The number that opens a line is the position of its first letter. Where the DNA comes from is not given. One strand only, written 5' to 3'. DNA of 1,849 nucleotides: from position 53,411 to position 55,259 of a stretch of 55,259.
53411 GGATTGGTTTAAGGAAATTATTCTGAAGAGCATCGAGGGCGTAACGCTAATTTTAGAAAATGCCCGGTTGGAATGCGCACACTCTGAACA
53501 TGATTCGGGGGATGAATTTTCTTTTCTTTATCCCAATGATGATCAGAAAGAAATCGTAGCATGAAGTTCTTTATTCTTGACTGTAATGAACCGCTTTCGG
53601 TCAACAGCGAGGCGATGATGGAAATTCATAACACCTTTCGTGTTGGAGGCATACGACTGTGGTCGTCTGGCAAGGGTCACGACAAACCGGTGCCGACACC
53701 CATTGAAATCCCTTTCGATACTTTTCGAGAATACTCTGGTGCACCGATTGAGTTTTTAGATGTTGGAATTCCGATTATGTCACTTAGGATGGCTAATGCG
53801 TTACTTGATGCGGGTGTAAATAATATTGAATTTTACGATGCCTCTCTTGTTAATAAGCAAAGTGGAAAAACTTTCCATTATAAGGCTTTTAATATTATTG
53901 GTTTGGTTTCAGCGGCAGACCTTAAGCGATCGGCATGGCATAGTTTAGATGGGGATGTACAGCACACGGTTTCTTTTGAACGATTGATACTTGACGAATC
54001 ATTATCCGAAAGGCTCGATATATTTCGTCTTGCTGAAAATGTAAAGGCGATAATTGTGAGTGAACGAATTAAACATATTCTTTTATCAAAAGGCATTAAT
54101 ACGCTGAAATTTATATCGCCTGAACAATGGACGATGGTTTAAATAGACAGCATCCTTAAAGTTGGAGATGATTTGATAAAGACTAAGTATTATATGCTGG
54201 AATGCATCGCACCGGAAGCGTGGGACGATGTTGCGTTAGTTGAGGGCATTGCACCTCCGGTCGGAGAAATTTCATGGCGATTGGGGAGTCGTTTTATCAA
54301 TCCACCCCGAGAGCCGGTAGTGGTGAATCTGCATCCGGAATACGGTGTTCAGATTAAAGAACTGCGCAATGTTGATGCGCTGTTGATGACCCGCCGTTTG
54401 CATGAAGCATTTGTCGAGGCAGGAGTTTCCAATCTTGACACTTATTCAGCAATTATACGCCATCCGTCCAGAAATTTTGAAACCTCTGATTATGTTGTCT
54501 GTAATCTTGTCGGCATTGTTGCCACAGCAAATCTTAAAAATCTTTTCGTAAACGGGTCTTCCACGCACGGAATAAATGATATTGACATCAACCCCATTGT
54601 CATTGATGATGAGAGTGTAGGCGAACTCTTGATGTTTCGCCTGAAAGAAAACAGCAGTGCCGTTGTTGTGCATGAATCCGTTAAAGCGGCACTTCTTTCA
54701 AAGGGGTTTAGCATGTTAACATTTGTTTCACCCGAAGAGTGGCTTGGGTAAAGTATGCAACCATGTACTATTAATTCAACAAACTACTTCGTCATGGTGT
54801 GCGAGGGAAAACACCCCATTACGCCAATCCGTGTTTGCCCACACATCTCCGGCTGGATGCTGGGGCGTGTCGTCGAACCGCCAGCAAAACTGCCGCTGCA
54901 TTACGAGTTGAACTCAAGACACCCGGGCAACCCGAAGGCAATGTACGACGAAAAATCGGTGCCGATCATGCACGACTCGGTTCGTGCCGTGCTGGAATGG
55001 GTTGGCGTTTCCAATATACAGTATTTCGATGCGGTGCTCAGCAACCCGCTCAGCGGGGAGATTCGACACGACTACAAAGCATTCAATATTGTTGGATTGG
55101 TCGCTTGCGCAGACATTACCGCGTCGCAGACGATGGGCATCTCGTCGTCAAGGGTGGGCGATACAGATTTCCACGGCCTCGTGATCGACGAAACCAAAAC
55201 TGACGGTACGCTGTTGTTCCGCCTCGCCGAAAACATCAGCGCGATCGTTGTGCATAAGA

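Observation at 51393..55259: Operon of immunity-protein-like genes ending in a tandem Imm11/DUF1629 array, with no toxin gene in view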

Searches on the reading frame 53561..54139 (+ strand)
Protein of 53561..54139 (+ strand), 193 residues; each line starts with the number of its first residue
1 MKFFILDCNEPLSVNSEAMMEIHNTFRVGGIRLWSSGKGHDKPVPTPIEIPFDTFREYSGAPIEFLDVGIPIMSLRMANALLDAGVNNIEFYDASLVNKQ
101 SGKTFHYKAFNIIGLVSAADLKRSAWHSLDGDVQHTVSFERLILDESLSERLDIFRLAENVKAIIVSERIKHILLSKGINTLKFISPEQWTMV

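Call 6: search_protein_families(library=pfam, proteins=[window:53561-54139:+], max_evalue=1)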
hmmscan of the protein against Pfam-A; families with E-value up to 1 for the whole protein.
window:53561-54139:+ (193 aa): 4 families
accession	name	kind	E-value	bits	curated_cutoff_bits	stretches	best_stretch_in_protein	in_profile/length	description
PF07791.16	Imm11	-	4.4e-08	33.1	22.1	1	42-185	42-190/194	Immunity protein family (Imm11)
PF09535.15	Gmx_para_CXXCG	-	0.0033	17.2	25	1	131-184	178-231/236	Protein of unknown function (Gmx_para_CXXCG)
PF15570.11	Imm43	-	0.046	13.8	25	1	102-190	108-199/211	Immunity protein 43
PF25708.1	Phage_T7_Gp5_9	-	0.24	11.8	24.5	0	79-95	23-39/46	Phage T7 gp5.9 RecBCD inhibitor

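Call 7: search_protein_families(library=ncbifam, proteins=[window:53561-54139:+], max_evalue=1)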
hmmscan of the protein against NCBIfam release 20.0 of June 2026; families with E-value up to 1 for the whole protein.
window:53561-54139:+ (193 aa): 1 family
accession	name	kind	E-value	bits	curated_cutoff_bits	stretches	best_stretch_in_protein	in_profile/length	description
TIGR02264.1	gmx_para_CXXCG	equivalog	0.18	11.2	100.15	1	142-170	189-217/237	SitI6 family double-CXXCG motif immunity protein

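Call 9: find_encoding_contigs(protein=window:53561-54139:+, flank=10000, max_places=10)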
Protein window:53561-54139:+ (193 aa): no gene with exactly this product is on record in the collection.

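Call 10: find_related_loci(query=window:53561-54139:+, collection=genome_contigs, flank=10000)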
Query window:53561-54139:+ (193 aa) in genome_contigs; peptide patterns used: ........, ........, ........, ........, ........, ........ (x = any residue, [..] = any of these).
84 stretches matched a pattern; 2 encode a relative of the query (tblastn E <= 1e-3); 2 distinct loci.
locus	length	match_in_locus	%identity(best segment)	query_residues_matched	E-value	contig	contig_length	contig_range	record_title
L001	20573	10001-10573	62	3-193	2e-80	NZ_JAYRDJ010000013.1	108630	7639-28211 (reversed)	MAG: Niveibacterium sp. isolate SH_SHASGE1bin.34 NODE_185_length_108630_cov_2.391621, whole genome shotgun sequence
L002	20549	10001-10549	56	4-193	1e-66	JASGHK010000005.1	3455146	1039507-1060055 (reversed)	MAG: Myxococcales bacterium isolate 5N171 JMF-2111-06-0005.ont.bin.171_4, whole genome shotgun sequence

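Call 11: find_homologous_proteins(query=window:53561-54139:+)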
Query window:53561-54139:+ (193 aa): 20 proteins with E <= 0.001 among 97 candidates.
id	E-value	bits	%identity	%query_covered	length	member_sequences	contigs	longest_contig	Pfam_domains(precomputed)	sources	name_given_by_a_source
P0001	2.8e-123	427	100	100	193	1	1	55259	PF07791.17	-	-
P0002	2.9e-71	257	63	97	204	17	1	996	PF07791.17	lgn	-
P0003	3.3e-66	241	58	99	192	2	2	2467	PF07791.17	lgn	-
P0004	4.7e-66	240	59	98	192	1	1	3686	PF07791.17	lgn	-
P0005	1.7e-61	225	54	99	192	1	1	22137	PF07791.17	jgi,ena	-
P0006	9.4e-61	223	56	98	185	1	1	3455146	-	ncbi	ncbi:MAG: hypothetical protein QM765_30055 [Myxococcales bacterium]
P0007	3.0e-57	212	52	99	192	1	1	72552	PF07791.17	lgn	-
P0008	5.2e-57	211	53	97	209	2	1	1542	-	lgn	-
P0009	3.5e-49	185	45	99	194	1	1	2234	PF07791.17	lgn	-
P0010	1.4e-42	164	53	76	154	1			PF07791.17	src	-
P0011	3.6e-41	159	42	99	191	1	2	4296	PF07791.17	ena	-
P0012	1.5e-26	111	39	88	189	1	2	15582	-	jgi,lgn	jgi:hypothetical protein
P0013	2.4e-23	101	40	81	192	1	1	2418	-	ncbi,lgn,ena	-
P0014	4.7e-19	87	34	97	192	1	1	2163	PF07791.17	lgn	-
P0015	2.7e-18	85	35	98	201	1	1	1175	PF07791.17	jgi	jgi:hypothetical protein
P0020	2.8e-11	62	32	79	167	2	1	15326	PF07791.17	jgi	jgi:hypothetical protein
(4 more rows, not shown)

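Call 14: find_encoding_contigs(protein=P0007, flank=10000, max_places=4)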
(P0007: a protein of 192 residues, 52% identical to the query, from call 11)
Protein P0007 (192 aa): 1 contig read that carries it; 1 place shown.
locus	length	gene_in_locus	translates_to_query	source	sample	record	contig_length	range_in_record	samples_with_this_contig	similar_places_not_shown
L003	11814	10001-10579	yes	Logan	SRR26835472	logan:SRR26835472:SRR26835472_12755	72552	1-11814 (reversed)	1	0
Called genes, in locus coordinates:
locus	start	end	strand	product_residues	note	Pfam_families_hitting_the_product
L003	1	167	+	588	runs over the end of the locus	-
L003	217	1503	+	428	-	PF27227:Endonuc-like_C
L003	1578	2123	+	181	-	-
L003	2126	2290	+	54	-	-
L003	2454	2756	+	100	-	-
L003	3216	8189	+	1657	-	PF02384:N6_Mtase (faint), PF28553:WH_1, PF28554:DUF8437, PF00176:SNF2-rel_dom (faint), PF28555:Helicase_dom, PF00271:Helicase_C (weak)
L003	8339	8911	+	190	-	-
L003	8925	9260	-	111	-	-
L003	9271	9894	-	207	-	PF07791:Imm11 (weak)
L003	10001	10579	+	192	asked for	PF07791:Imm11 (weak)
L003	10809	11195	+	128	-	-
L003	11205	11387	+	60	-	-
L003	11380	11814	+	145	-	?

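Call 15: find_encoding_contigs(protein=P0005, flank=10000, max_places=4)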
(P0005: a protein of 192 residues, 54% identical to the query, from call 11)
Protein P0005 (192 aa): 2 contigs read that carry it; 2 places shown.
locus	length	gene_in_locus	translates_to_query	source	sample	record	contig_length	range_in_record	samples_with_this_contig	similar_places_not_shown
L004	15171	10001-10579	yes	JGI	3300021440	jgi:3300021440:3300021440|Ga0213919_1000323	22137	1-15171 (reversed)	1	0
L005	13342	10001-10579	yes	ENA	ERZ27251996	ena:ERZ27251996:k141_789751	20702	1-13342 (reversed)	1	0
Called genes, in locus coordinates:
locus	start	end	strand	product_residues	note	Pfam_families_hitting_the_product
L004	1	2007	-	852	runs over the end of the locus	PF04879:Molybdop_Fe4S4, PF00384:Molybdopterin, PF01568:Molydop_binding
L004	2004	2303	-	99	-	PF03927:NapD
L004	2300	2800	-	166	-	PF13183:Fer4_8 (faint), PF00037:Fer4 (faint), PF12797:Fer4_2 (faint), PF12837:Fer4_6 (faint), PF12838:Fer4_7, PF13187:Fer4_9, PF14697:Fer4_21 (weak), PF12838:Fer4_7, +2 more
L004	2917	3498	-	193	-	PF02627:CMD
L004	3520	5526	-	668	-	PF07715:Plug, PF00593:TonB_dep_Rec_b-barrel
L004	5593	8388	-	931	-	PF17152:CHASE8, PF00672:HAMP, PF00512:HisKA, PF02518:HATPase_c, PF00072:Response_reg, PF01627:Hpt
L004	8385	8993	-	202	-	PF13689:DUF4154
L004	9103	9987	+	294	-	PF14412:AHH (weak)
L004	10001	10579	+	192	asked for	PF07791:Imm11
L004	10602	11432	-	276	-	PF09297:Zn_ribbon_NUD (faint), PF00293:NUDIX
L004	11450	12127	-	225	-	PF02230:Abhydrolase_2, PF00326:Peptidase_S9 (faint)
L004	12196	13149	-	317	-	PF00126:HTH_1, PF03466:LysR_substrate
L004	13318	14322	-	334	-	-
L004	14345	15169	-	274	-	?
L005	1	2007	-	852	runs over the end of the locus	PF04879:Molybdop_Fe4S4, PF00384:Molybdopterin, PF01568:Molydop_binding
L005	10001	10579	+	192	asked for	PF07791:Imm11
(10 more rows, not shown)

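Call 16: find_encoding_contigs(protein=P0006, flank=10000, max_places=4)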
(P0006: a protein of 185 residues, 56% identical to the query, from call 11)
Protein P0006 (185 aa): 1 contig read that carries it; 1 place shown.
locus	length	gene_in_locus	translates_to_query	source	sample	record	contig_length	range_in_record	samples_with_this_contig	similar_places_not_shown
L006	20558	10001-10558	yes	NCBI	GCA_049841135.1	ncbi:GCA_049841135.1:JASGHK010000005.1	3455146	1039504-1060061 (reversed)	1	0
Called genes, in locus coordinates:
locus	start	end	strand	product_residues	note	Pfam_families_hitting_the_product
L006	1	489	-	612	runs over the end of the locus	-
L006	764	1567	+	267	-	PF04377:ATE_C (faint)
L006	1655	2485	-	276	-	-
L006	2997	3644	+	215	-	-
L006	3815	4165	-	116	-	-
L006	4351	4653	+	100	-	-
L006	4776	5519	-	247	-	PF17957:Big_7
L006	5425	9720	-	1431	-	PF00082:Peptidase_S8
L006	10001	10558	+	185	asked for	-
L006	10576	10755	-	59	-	-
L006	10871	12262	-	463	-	PF01364:Peptidase_C25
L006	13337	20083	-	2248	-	-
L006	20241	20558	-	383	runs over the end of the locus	PF13431:TPR_17 (faint), PF14559:TPR_19 (faint), PF23914:TPR_CcmH_CycH (faint), PF07719:TPR_2 (faint)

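Call 17: search_protein_families(library=pfam, proteins=[L004:9103-9984:+, L001:9140-9982:+, L003:9271-9891:-, L003:8925-9257:-, L003:8339-8908:+, L003:10809-11192:+, L001:10735-11307:+, L001:8542-9153:+], max_evalue=0.1)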
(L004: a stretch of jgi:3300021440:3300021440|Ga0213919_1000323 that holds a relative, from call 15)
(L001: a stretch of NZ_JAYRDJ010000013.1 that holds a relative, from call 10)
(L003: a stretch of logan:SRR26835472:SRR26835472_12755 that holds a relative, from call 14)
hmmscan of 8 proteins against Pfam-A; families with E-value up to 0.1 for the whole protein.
L004:9103-9984:+ (294 aa): 1 family
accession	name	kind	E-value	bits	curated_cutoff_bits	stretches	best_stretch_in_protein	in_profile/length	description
PF14412.12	AHH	-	3.7e-06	27.3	22.3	1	106-225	8-90/111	A nuclease family of the HNH/ENDO VII superfamily with conserved AHH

L001:9140-9982:+ (281 aa): 2 families
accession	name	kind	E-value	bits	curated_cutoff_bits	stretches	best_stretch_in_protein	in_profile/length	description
PF14412.12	AHH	-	2.2e-06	28.1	22.3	1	104-212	19-90/111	A nuclease family of the HNH/ENDO VII superfamily with conserved AHH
PF21349.2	RUBY_RBDX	-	0.05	13.5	26.5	1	214-225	14-25/30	Rubrerythrin, rubredoxin-like domain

L003:9271-9891:- (206 aa): 1 family
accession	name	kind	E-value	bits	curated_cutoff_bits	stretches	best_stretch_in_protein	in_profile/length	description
PF07791.16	Imm11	-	1.4e-06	28.2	22.1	1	64-191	60-191/194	Immunity protein family (Imm11)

L003:8925-9257:- (110 aa): 1 family
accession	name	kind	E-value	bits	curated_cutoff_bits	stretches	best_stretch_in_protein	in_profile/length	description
PF06543.17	Lac_bphage_repr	-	0.011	16.1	21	1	86-106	29-49/49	Lactococcus bacteriophage repressor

L003:8339-8908:+ (190 aa): 1 family
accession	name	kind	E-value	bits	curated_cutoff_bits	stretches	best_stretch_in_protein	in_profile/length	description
PF07791.16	Imm11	-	5.7e-05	23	22.1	1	38-188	42-191/194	Immunity protein family (Imm11)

L003:10809-11192:+ (128 aa): 0 families

L001:10735-11307:+ (191 aa): 0 families

L001:8542-9153:+ (204 aa): 0 families

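Call 25: search_solved_structures(query=A1, max_evalue=1)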
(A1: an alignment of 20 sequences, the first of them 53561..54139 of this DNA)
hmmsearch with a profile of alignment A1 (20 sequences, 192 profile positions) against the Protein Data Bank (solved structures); distinct sequences matched with E-value up to 1: 1.
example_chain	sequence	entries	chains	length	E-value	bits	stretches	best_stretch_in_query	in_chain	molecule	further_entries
6a4c_A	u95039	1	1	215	2e-15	60.2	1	2-189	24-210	Uncharacterized protein MXAN_0049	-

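Call 75: search_protein_families(library=padloc, proteins=[window:53561-54139:+], max_evalue=0.1)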
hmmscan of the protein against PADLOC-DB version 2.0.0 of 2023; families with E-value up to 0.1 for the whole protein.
window:53561-54139:+ (193 aa): 0 families

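Call 81: find_related_loci(query=A1, collection=genome_contigs, flank=8000)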
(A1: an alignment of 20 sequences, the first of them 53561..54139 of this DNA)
Query A1 (193 aa) in genome_contigs; peptide patterns used: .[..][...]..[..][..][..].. (x = any residue, [..] = any of these).
89 stretches matched a pattern; 78 encode a relative of the query (tblastn E <= 1e-3); 77 distinct loci.
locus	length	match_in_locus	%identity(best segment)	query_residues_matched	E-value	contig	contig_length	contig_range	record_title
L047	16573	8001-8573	62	3-193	6e-79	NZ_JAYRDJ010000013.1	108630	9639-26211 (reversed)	MAG: Niveibacterium sp. isolate SH_SHASGE1bin.34 NODE_185_length_108630_cov_2.391621, whole genome shotgun sequence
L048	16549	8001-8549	56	4-193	3e-65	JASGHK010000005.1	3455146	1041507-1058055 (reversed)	MAG: Myxococcales bacterium isolate 5N171 JMF-2111-06-0005.ont.bin.171_4, whole genome shotgun sequence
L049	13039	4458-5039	44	3-193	4e-57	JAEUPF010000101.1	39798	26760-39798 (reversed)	MAG: Rubrivivax sp. isolate new MAG-218 k141_2217185, whole genome shotgun sequence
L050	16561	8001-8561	37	3-190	8e-40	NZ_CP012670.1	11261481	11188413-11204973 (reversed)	Sorangium cellulosum strain So ceGT47 chromosome, complete genome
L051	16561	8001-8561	38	3-190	2e-39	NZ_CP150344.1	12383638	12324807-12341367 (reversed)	Sorangium sp. So ce513 chromosome, complete genome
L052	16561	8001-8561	35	3-190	3e-31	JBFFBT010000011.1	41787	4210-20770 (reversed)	MAG: Myxococcota bacterium isolate Mix_mud12.2021.10.11 k141_2272511_length_41787_cov_9.0000, whole genome shotgun seque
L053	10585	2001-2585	34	1-193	4e-31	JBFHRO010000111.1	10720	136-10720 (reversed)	MAG: Oleiphilaceae bacterium isolate Mix_sand08.2021.06.Z.44 k141_309444_length_10720_cov_9.7252, whole genome shotgun s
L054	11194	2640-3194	35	1-190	1e-30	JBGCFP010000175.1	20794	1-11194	MAG: Gammaproteobacteria bacterium isolate SGMAG-18 contig175, whole genome shotgun sequence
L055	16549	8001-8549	34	3-191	7e-30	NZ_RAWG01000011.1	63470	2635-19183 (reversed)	Corallococcus sicarius strain CA040B NODE_11_63470_cov_58.2452, whole genome shotgun sequence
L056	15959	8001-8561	35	1-190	1e-29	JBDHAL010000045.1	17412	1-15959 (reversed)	MAG: Gemmatimonadota bacterium isolate M3-44_Bin_235 M3-44_Bin_235_scaffold_13989, whole genome shotgun sequence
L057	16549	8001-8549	34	3-191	1e-29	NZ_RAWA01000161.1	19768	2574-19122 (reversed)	Corallococcus sp. CA053C NODE_161_19768_cov_24.5459, whole genome shotgun sequence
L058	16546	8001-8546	33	3-190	6e-29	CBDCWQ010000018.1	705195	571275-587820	MAG: Myxococcota bacterium isolate 159d441a-5128-48e9-9a90-04660ad44008 genome assembly, contig: contig_18, whole genome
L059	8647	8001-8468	40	36-190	7e-29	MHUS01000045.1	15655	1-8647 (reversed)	MAG: Candidatus Yonathbacteria bacterium RIFCSPHIGHO2_01_FULL_51_10 rifcsphigho2_01_scaffold_8544, whole genome shotgun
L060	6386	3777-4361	35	3-190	8e-28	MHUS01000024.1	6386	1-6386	MAG: Candidatus Yonathbacteria bacterium RIFCSPHIGHO2_01_FULL_51_10 rifcsphigho2_01_scaffold_37274, whole genome shotgun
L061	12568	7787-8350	34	1-191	5e-27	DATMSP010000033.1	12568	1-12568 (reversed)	MAG TPA_asm: Cellvibrio sp. isolate SMAG_U12989 k141_119269, whole genome shotgun sequence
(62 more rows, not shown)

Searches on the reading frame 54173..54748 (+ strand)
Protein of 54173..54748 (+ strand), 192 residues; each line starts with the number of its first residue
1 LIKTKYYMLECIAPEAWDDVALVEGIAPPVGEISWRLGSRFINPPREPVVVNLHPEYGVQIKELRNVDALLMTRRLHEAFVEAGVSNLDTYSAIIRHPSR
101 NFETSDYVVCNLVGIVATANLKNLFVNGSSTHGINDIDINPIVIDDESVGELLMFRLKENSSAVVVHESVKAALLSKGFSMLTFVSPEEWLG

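Call 6: search_protein_families(library=pfam, proteins=[window:54173-54748:+], max_evalue=1)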
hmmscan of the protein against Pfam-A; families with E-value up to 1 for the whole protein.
window:54173-54748:+ (192 aa): 1 family
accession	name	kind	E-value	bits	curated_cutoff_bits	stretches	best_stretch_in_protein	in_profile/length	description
PF07791.16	Imm11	-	0.00012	21.9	22.1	1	46-184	45-189/194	Immunity protein family (Imm11)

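Call 7: search_protein_families(library=ncbifam, proteins=[window:54173-54748:+], max_evalue=1)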
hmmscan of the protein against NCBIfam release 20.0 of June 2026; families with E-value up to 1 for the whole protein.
window:54173-54748:+ (192 aa): 1 family
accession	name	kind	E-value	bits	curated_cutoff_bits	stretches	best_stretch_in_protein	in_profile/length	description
NF010078.0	PRK13562.1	equivalog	0.07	13.1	96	1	119-167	28-75/84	ACT domain-containing protein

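Call 75: search_protein_families(library=padloc, proteins=[window:54173-54748:+], max_evalue=0.1)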
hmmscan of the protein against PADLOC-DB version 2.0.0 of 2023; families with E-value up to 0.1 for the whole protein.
window:54173-54748:+ (192 aa): 0 families

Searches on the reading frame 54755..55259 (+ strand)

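Call 6: search_protein_families(library=pfam, proteins=[window:54755-55259:+], max_evalue=1)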
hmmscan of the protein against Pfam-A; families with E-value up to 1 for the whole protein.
window:54755-55259:+ (168 aa): 0 families

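Call 7: search_protein_families(library=ncbifam, proteins=[window:54755-55259:+], max_evalue=1)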
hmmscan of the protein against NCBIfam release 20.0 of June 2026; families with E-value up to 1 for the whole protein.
window:54755-55259:+ (168 aa): 0 families

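Call 26: search_protein_families(library=pfam, proteins=[window:54755-55259:+], max_evalue=10)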
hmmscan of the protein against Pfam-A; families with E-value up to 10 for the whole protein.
window:54755-55259:+ (168 aa): 0 families

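Call 75: search_protein_families(library=padloc, proteins=[window:54755-55259:+], max_evalue=0.1)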
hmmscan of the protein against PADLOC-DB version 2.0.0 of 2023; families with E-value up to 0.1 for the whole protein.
window:54755-55259:+ (168 aa): 0 families

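Call 100: search_dna_similar(query=window:54755-55259:+, collection=plasmids, mode=protein, max_evalue=0.001, max_rows=10)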
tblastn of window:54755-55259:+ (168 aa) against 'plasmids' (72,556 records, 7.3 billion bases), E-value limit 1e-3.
Records with a match: 3; places in all: 3; records where one place covers at least 80% of the query: 2.
Best place of each record, by identity: <60% 3.
By first word of the organism name: Leptospira 2; Gemmatirosa 1.
By predicted mobility (MOB-suite, as given by PLSDB): non-mobilizable 3.
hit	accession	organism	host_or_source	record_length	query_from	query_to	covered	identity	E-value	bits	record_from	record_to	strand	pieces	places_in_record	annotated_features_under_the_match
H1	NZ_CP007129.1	Gemmatirosa kalamazoonensis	-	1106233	34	166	79%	35.1%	6e-11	67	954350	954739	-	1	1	record has no annotation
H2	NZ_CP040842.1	Leptospira weilii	Canis lupus familiaris,urine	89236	34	168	80%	29.1%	3e-9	62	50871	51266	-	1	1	hypothetical protein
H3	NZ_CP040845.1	Leptospira weilii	Canis lupus familiaris,urine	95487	34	168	80%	29.1%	3e-9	62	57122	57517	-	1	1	hypothetical protein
